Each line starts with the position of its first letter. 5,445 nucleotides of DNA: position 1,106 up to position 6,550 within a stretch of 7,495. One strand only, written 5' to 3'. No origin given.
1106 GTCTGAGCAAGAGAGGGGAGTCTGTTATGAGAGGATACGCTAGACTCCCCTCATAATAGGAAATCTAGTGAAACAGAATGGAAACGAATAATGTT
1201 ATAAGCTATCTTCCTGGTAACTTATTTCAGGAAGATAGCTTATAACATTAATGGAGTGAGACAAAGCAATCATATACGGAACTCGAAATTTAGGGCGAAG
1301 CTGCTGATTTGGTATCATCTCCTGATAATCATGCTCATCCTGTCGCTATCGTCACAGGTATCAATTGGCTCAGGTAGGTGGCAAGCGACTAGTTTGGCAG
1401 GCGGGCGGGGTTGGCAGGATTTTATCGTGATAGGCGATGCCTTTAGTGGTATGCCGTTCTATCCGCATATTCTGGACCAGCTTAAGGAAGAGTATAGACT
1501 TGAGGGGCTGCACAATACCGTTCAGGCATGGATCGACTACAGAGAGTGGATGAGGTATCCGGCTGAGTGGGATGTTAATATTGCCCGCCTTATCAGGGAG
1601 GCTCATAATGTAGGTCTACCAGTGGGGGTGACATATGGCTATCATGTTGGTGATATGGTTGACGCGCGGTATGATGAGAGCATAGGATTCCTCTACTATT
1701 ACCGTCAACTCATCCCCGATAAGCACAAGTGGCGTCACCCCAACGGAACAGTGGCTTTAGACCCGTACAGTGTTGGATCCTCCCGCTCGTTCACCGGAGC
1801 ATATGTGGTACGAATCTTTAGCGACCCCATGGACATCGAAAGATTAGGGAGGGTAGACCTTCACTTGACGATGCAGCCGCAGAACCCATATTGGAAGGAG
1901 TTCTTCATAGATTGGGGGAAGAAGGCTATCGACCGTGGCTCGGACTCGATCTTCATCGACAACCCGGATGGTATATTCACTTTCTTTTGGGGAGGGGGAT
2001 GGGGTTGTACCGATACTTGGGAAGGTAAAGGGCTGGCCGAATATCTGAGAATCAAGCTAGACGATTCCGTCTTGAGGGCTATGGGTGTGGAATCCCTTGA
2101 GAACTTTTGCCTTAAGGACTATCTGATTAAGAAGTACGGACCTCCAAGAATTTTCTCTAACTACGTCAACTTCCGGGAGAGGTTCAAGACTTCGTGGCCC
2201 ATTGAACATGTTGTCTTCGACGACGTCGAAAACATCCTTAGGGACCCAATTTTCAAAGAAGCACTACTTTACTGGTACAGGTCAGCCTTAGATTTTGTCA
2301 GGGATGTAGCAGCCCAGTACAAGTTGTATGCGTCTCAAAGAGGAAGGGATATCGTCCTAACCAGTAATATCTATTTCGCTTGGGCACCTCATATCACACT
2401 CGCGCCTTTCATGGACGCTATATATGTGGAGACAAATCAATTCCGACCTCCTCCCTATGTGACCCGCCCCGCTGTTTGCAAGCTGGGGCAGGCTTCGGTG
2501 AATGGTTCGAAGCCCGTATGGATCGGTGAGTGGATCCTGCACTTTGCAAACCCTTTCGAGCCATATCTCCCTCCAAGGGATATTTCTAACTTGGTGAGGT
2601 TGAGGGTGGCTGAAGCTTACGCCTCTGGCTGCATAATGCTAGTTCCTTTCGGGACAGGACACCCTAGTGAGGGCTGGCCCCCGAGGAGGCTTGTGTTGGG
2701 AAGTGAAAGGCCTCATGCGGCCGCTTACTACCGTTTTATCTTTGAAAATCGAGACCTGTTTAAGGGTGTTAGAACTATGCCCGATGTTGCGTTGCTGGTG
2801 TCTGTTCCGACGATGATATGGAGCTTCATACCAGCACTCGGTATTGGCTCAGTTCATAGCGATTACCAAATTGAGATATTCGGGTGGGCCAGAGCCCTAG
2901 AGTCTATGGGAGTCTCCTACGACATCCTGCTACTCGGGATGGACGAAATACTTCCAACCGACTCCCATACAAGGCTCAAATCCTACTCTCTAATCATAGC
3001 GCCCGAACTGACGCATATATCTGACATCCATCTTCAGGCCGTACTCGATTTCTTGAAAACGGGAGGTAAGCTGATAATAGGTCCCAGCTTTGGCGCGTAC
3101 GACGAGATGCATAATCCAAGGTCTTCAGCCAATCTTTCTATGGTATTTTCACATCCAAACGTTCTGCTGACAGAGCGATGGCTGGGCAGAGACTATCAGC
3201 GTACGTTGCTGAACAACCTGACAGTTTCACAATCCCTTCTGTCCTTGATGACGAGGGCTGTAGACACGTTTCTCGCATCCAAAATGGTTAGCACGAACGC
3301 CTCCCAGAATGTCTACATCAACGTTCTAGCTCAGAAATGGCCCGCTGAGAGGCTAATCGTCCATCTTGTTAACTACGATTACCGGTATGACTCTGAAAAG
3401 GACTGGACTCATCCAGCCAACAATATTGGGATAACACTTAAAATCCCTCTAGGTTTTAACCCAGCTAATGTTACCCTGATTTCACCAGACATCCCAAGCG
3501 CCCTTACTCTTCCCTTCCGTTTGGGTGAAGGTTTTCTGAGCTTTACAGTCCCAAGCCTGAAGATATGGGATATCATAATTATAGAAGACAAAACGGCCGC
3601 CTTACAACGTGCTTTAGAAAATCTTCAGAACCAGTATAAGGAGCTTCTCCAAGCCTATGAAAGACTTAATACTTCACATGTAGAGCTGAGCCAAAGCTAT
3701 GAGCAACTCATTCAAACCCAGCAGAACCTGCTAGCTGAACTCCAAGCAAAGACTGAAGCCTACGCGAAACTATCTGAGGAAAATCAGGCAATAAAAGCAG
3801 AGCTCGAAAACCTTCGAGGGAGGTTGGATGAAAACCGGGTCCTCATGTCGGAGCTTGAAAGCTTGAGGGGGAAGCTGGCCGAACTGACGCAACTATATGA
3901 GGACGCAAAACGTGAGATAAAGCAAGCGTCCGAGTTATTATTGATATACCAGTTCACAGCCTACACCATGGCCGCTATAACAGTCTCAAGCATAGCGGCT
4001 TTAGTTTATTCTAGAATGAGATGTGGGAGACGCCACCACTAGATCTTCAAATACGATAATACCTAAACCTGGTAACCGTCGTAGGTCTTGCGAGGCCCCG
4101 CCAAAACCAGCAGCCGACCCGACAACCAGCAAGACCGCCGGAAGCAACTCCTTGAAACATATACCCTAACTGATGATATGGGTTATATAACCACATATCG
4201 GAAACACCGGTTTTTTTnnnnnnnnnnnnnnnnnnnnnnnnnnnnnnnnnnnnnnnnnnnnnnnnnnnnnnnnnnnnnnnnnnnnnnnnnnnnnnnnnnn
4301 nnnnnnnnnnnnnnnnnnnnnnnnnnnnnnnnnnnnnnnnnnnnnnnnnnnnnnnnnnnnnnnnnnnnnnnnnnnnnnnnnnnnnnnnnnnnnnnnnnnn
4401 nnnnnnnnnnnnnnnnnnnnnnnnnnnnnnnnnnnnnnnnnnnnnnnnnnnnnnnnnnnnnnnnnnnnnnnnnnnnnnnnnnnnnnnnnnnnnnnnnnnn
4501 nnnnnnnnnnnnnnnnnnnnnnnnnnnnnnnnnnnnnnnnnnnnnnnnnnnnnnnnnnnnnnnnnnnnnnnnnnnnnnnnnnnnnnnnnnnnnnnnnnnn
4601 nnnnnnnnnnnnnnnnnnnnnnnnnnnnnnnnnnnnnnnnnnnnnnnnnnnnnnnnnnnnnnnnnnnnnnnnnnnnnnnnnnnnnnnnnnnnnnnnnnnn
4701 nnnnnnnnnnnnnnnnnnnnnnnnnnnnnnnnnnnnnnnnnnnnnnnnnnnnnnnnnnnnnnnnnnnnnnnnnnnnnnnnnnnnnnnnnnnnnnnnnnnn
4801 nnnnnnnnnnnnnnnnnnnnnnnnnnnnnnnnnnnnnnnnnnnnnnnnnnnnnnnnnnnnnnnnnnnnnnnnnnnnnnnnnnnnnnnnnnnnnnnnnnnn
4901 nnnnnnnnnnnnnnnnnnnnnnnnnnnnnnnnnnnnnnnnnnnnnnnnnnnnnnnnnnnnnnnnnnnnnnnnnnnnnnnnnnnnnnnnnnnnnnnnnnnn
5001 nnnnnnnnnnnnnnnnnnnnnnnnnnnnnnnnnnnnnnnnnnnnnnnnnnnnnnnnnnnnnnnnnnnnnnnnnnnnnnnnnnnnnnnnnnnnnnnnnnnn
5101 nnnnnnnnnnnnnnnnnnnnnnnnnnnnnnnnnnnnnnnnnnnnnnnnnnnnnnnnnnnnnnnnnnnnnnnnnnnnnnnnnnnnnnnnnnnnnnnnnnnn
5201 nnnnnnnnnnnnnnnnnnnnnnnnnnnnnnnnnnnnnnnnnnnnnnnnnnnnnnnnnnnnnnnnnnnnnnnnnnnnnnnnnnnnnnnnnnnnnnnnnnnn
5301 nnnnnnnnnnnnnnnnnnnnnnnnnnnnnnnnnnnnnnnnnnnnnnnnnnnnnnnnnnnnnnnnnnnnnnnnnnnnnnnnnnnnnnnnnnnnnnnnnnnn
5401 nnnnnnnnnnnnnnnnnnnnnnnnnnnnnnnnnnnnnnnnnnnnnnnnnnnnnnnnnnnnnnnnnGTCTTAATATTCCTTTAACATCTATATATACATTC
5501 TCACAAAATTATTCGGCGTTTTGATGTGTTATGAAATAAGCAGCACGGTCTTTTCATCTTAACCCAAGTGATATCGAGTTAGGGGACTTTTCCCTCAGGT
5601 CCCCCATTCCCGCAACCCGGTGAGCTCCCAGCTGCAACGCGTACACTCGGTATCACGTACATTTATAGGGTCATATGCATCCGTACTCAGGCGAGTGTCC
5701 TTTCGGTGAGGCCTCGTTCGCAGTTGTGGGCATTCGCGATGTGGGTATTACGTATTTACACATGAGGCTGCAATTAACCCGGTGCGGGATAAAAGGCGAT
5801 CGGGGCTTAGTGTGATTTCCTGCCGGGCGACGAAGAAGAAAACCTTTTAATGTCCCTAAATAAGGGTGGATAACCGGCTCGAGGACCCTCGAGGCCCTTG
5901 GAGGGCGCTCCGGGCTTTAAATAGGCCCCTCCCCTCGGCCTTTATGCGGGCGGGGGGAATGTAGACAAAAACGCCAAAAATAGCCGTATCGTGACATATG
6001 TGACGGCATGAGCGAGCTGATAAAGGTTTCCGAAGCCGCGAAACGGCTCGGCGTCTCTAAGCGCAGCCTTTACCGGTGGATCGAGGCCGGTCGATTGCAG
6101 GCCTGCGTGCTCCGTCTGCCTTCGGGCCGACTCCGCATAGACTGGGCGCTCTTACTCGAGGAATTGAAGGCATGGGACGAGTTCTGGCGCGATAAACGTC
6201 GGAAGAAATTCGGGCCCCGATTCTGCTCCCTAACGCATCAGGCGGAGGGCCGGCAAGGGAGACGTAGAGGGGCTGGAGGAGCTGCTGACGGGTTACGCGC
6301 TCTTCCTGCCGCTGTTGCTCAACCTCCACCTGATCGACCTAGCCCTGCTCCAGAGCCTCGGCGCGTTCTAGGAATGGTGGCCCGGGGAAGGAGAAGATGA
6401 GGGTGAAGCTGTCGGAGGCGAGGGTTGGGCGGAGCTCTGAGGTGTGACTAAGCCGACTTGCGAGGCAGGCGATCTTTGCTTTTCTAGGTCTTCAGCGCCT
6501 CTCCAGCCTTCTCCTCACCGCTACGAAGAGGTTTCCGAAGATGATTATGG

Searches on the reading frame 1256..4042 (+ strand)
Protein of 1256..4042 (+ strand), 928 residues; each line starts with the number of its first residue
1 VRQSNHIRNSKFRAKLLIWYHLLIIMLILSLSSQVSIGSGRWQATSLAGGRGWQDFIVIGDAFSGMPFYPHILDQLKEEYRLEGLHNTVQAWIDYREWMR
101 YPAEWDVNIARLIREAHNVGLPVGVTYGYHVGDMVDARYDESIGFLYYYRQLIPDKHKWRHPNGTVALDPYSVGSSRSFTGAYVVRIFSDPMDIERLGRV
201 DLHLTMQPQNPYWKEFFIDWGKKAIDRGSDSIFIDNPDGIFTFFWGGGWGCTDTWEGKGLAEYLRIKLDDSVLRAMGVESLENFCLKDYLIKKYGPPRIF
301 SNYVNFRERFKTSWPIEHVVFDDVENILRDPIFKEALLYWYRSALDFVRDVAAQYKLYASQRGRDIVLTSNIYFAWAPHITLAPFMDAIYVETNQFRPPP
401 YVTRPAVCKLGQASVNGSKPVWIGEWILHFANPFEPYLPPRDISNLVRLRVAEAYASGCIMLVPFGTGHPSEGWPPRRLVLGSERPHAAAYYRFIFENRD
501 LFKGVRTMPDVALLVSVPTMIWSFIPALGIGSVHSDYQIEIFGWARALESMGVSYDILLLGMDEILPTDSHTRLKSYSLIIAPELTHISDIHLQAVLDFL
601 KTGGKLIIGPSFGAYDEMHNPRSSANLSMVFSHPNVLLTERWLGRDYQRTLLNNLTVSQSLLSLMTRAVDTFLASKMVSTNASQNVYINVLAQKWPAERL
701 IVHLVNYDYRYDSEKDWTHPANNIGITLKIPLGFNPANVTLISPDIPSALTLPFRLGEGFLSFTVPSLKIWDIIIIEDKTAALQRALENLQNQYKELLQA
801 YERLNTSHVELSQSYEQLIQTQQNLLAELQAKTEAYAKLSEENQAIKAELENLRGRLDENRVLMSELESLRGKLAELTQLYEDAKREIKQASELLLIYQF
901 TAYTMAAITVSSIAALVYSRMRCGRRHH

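Call 8: search_protein_families(library=pfam, max_evalue=1, proteins=[window:1256-4042:+])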
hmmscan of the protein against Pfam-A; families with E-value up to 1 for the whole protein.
window:1256-4042:+ (928 aa): 17 families
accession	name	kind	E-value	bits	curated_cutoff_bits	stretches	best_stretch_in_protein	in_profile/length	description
PF08532.16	Glyco_hydro_42M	-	2.3e-05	24.5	25.8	1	534-619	25-100/207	Beta-galactosidase trimerisation domain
PF13199.12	Glyco_hydro_66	-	3.7e-05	23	23.7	1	674-774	436-545/546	Glycosyl hydrolase family 66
PF06156.18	YabA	-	0.082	14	30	1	810-883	5-79/103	Initiation control protein YabA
PF02183.23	HALZ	-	0.11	13.2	28.1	0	837-857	22-42/43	Homeobox associated leucine zipper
PF22369.2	GLMA_2nd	-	0.12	12.5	27.7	1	591-621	62-93/138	GLMA-like, second domain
PF03915.18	AIP3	-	0.17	11.4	31.6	1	774-891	42-160/406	Actin interacting protein 3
PF02491.25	SHS2_FTSA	-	0.18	12.6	25.4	1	676-730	18-73/79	SHS2 domain inserted in FTSA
PF25217.1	CreS_N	-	0.2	12.7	27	1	821-878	14-71/80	Crescentin, N-terminal segment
PF06103.16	DUF948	-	0.33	11.6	37.2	1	783-852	17-86/89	Bacterial protein of unknown function (DUF948)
PF10186.14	ATG14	-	0.33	10.4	33.2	1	790-886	17-118/347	Vacuolar sorting 38 and autophagy-related subunit 14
PF10498.14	IFT57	-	0.37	10.2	40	1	783-869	238-324/360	Intra-flagellar transport protein 57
PF04632.18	FUSC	-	0.39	9.7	30.9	1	781-891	215-333/660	Fusaric acid resistance protein family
PF05622.17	HOOK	-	0.44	9.7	35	1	783-898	44-151/514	HOOK protein coiled-coil region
PF06160.17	EzrA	-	0.54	8.9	39.6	1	779-892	307-457/557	Septation ring formation regulator, EzrA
PF06785.16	UPF0242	-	0.55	10.7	33.5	0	772-890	50-168/194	Uncharacterised protein family (UPF0242) N-terminus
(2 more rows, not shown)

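Call 10: find_encoding_contigs(protein=window:1256-4042:+, flank=10000, max_places=6)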
Protein window:1256-4042:+ (928 aa): no gene with exactly this product is on record in the collection.

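Call 14: find_related_loci(query=window:1256-4042:+, collection=genome_contigs, flank=10000)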
Query window:1256-4042:+ (928 aa) in genome_contigs; peptide patterns used: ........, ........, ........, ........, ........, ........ (x = any residue, [..] = any of these).
9 stretches matched a pattern; 1 encode a relative of the query (tblastn E <= 1e-3); 1 distinct loci.
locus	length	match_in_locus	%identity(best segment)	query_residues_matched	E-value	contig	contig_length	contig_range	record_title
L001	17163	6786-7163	52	22-153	3e-37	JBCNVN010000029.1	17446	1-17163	MAG: Candidatus Caldarchaeales archaeon isolate DT_Bin_20 contig29, whole genome shotgun sequence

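Call 49: find_homologous_proteins(query=window:1256-4042:+, max_evalue=1e-10)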
Query window:1256-4042:+ (928 aa): 55 proteins with E <= 1e-10 among 7627 candidates.
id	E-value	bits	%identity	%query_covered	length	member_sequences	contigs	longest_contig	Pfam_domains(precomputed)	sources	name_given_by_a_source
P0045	0.0e+0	1963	93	97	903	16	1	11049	-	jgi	-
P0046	0.0e+0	1752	83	100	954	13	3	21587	PF08532.17,PF13199.13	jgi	jgi:hypothetical protein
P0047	0.0e+0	1730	82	98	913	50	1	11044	PF08532.17,PF13199.13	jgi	jgi:prefoldin subunit 5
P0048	0.0e+0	1720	81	98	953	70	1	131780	PF08532.17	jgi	jgi:regulator of replication initiation timing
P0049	0.0e+0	1719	82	97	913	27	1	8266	PF08532.17,PF13199.13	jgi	jgi:prefoldin subunit 5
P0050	0.0e+0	1708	81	98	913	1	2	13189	PF08532.17,PF13199.13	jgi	jgi:regulator of replication initiation timing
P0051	0.0e+0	1707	81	98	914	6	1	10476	PF02183.24,PF08532.17,PF13199.13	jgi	jgi:prefoldin subunit 5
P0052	0.0e+0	1701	82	96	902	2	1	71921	PF08532.17,PF13199.13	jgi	jgi:regulator of replication initiation timing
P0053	0.0e+0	1686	80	96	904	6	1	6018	PF08532.17,PF13199.13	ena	-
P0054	0.0e+0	1667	79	100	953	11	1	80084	PF08532.17,PF13199.13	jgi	jgi:hypothetical protein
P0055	0.0e+0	1662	79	100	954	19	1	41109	PF02183.24,PF08532.17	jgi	jgi:hypothetical protein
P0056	0.0e+0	1659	79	100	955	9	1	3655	PF08532.17,PF13199.13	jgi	jgi:regulator of replication initiation timing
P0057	0.0e+0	1648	79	97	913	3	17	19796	PF13199.13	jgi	jgi:prefoldin subunit 5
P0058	0.0e+0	1642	79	97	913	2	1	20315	PF13199.13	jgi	-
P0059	0.0e+0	1639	78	97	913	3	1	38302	PF13199.13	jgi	jgi:prefoldin subunit 5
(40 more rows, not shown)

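Call 50: find_encoding_contigs(protein=P0045, flank=10000, max_places=4)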
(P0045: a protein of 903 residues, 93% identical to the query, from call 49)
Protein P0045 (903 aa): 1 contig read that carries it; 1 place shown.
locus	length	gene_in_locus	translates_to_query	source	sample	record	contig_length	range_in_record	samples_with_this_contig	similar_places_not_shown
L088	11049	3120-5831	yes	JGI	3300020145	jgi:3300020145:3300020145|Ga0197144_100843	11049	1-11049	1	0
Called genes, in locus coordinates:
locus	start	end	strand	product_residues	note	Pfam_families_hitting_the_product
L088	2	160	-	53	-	?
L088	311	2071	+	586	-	PF00176:SNF2-rel_dom, PF00270:DEAD, PF04851:ResIII, PF16203:ERCC3_RAD25_C, PF00271:Helicase_C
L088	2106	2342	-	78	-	-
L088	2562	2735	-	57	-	-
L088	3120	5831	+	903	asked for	-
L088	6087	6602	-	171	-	-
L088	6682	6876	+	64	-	-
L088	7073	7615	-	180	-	-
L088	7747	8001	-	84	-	-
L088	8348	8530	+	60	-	-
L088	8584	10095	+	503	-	PF01351:RNase_HII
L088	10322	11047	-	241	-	?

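Call 51: find_encoding_contigs(protein=P0048, flank=10000, max_places=4)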
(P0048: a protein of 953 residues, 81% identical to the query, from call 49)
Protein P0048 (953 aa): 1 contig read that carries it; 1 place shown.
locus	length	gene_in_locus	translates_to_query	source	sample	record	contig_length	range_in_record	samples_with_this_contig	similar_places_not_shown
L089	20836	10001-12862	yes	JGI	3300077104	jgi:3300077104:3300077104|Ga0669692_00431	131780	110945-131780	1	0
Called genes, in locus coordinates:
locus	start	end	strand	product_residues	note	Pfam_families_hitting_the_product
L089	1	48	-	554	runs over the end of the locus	-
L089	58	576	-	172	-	-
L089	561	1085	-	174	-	-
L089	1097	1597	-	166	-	-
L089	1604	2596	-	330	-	-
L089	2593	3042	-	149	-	-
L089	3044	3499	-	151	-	PF09624:DUF2393 (weak)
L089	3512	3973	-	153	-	-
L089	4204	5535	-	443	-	-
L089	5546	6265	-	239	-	-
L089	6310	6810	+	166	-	-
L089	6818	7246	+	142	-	-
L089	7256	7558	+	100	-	-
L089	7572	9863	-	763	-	PF04434:SWIM (weak), PF00270:DEAD, PF04851:ResIII, PF21210:RNA_helicase_helical, PF00271:Helicase_C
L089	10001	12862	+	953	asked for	PF08532:Glyco_hydro_42M (weak)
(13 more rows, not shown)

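Call 75: list_cluster_members(proteins=[P0045])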
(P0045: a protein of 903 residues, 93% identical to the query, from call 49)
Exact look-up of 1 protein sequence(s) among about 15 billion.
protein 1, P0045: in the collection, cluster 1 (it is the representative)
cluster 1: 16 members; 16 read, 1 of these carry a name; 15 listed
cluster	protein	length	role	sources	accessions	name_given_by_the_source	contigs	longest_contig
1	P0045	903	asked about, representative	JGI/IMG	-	-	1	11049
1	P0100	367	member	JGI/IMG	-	hypothetical protein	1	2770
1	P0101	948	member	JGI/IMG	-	-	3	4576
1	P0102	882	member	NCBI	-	-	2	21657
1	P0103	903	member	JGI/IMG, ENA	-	-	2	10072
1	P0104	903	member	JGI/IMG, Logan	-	-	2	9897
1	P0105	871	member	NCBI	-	-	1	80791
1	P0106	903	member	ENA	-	-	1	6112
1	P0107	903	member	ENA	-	-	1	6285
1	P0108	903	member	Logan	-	-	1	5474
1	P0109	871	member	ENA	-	-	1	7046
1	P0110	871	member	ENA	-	-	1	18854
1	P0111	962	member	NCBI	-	-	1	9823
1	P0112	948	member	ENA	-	-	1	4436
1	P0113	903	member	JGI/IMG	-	-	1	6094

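Call 77: find_encoding_contigs(protein=P0102, flank=10000, max_places=4)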
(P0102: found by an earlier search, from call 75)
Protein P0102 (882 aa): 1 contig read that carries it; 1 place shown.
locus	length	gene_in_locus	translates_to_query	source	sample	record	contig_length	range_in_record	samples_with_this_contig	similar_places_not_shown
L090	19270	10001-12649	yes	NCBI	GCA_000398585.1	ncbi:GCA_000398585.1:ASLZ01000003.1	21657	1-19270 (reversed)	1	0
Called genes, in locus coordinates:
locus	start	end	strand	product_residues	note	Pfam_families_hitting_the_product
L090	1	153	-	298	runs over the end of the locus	PF09376:NurA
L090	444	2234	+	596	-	PF00012:HSP70, PF06723:MreB_Mbl, PF00012:HSP70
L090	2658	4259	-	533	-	PF04675:DNA_ligase_A_N, PF01068:DNA_ligase_A_M, PF04679:DNA_ligase_A_C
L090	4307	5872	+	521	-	PF01791:DeoC, PF00149:Metallophos, PF12850:Metallophos_2 (weak)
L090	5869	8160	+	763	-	-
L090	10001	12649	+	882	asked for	PF08532:Glyco_hydro_42M (faint), PF13199:Glyco_hydro_66 (weak)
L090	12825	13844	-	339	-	PF11611:DUF4352 (weak)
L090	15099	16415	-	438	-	PF13576:Pentapeptide_3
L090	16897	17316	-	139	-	-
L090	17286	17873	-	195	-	PF13473:Cupredoxin_1 (faint)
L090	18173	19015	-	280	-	PF00800:PDT, PF01842:ACT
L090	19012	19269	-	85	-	?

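Call 87: find_encoding_contigs(protein=P0101, flank=10000, max_places=4)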
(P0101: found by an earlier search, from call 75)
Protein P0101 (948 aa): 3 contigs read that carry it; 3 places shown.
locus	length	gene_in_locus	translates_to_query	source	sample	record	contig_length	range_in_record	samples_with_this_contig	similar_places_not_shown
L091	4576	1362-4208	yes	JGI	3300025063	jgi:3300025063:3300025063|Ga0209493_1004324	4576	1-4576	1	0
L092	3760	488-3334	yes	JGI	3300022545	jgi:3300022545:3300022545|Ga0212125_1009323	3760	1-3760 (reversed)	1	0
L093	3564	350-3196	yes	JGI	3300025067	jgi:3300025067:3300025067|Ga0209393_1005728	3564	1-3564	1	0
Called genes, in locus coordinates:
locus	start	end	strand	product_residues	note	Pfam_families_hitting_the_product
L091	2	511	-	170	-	?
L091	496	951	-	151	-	PF12802:MarR_2 (faint)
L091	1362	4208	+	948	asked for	PF08532:Glyco_hydro_42M (weak), PF13199:Glyco_hydro_66 (weak)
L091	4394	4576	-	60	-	?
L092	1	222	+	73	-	?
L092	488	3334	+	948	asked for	PF08532:Glyco_hydro_42M (weak), PF13199:Glyco_hydro_66 (weak)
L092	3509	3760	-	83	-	?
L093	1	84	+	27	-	?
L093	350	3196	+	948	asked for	PF08532:Glyco_hydro_42M (weak), PF13199:Glyco_hydro_66 (weak)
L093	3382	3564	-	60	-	?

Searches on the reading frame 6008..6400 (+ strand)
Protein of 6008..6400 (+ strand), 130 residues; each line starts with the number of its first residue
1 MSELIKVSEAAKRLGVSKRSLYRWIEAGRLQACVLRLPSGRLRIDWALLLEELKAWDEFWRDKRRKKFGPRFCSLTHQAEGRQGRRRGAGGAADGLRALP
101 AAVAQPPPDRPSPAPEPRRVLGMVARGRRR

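Call 8: search_protein_families(library=pfam, max_evalue=1, proteins=[window:6008-6400:+])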
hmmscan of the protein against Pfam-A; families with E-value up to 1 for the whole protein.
window:6008-6400:+ (130 aa): 16 families
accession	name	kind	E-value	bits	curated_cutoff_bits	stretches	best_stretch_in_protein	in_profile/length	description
PF12728.13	HTH_17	-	1e-09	38.9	27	1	5-45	2-39/51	Helix-turn-helix domain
PF00376.29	MerR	-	5.8e-06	26.5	28.2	1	7-31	2-26/38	MerR family regulatory protein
PF13384.12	HTH_23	-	1.5e-05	25.1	24.6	1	5-26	18-39/50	Homeodomain-like domain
PF13551.12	HTH_29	-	2e-05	25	28.1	1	6-30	13-41/64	Winged helix-turn helix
PF01710.22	HTH_Tnp_IS630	-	0.0002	21.8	21.3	1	6-78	20-90/119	Transposase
PF01527.26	HTH_Tnp_1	-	0.00064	20.3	24.1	1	6-27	25-46/75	Transposase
PF13518.12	HTH_28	-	0.0022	18.4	25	1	7-26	15-34/52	Helix-turn-helix domain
PF13338.12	AbiEi_4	-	0.0073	16.8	25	1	4-30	13-38/49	Transcriptional regulator, AbiEi antitoxin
PF02954.25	HTH_8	-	0.008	16.3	22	1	7-23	21-37/42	Bacterial regulatory protein, Fis family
PF09485.15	CRISPR_Cse2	-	0.037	14.9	24.6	1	29-66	94-130/137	CRISPR-associated protein Cse2 (CRISPR_cse2)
PF01381.28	HTH_3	-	0.069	13.6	23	1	8-26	13-31/55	Helix-turn-helix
PF13309.12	HTH_22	-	0.071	13.6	29.6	1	7-25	44-62/63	HTH domain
PF02001.22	DUF134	-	0.073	14.1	27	1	5-30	51-76/98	Protein of unknown function DUF134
PF23016.2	RsmI_C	-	0.079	13.2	27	1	7-24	24-41/46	RsmI C-terminal HTH domain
PF13411.12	MerR_1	-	0.092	13.3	21.6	1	6-30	2-26/69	MerR HTH family regulatory protein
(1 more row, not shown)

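Call 60: find_encoding_contigs(protein=window:6008-6400:+, flank=10000, max_places=6)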
Protein window:6008-6400:+ (130 aa): no gene with exactly this product is on record in the collection.
